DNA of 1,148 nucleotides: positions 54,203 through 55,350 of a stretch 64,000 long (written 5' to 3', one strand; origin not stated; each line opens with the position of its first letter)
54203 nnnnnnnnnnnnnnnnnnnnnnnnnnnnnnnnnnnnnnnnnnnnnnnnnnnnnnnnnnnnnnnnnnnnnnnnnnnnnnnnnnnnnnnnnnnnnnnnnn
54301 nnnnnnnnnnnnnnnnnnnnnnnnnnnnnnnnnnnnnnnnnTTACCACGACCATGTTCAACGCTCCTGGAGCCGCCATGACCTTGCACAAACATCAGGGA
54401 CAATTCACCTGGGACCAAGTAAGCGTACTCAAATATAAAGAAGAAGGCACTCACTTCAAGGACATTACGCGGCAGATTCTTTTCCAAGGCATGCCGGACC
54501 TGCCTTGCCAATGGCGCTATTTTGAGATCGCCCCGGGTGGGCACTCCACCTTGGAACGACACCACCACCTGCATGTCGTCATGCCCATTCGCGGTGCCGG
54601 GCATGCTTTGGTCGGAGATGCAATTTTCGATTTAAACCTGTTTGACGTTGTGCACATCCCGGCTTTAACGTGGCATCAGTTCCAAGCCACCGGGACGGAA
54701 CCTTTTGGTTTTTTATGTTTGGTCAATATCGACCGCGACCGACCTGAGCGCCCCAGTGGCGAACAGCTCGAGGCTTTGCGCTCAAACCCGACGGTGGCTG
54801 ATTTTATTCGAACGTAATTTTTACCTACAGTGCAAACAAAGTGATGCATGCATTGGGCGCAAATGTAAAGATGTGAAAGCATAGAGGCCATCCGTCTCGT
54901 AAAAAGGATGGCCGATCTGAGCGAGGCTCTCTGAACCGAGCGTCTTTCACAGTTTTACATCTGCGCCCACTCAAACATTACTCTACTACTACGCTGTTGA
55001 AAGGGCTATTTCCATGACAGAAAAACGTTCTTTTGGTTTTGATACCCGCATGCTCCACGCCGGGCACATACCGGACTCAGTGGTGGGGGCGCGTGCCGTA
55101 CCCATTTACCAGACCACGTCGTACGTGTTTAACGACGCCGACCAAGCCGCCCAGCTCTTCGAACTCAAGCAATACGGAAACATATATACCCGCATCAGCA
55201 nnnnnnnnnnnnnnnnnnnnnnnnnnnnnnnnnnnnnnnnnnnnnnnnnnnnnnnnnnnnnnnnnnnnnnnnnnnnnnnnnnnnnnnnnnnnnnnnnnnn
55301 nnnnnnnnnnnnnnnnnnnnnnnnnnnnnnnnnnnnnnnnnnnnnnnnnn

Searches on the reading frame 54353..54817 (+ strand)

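Call 62: search_protein_families(library=pfam, proteins=[window:54353-54817:+], max_evalue=0.00001)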
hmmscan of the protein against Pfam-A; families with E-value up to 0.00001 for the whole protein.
window:54353-54817:+ (154 aa): 1 family
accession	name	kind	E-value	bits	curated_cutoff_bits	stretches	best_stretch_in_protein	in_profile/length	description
PF07883.17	Cupin_2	-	2.2e-09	37.3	27.2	1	56-123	2-69/70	Cupin domain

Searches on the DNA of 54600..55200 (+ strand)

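Call 28: search_rna_families(source=window, start=54600, end=55200, threshold=evalue, max_evalue=10)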
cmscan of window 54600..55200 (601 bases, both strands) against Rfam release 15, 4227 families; matches with E-value up to 10: 4.
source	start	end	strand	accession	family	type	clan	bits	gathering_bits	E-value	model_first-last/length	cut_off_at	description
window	54853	54968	-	RF04127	MIR8007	Gene; miRNA;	-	18.2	195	0.53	1-226/226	no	MIR8007 microRNA precursor family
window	54951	55085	+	RF01778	Evf-2_5p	Gene; lncRNA;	-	17.7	40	1.5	1-142/142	no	Embryonic ventral forebrain-2 long ncRNA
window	54874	54961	-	RF02213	ZFAT-AS1_3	Gene; lncRNA;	-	12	70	5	1-80/80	no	ZFAT antisense RNA 1 conserved region 3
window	54622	54639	-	RF01072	TMV_UPD-PK3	Cis-reg;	-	10.9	34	8.1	1-31/31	no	Pseudoknot of upstream pseudoknot domain (UPD) of the 3'UTR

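Call 85: search_dna_similar(query=window:54845-54980:+, collection=plasmids, mode=distant, max_evalue=1)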
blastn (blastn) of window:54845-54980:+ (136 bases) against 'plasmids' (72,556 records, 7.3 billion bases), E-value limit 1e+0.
Records with a match: 1; places in all: 1; records where one place covers at least 80% of the query: 0.
Best place of each record, by identity: 95-99% 1.
By first word of the organism name: Nocardia 1.
By predicted mobility (MOB-suite, as given by PLSDB): mobilizable 1.
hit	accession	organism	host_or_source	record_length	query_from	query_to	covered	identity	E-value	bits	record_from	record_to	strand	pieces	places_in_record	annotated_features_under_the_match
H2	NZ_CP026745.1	Nocardia cyriacigeorgica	Homo sapiens,laboratory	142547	63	87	18%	96.0%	4e-1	42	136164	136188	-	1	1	DUF2309 domain-containing protein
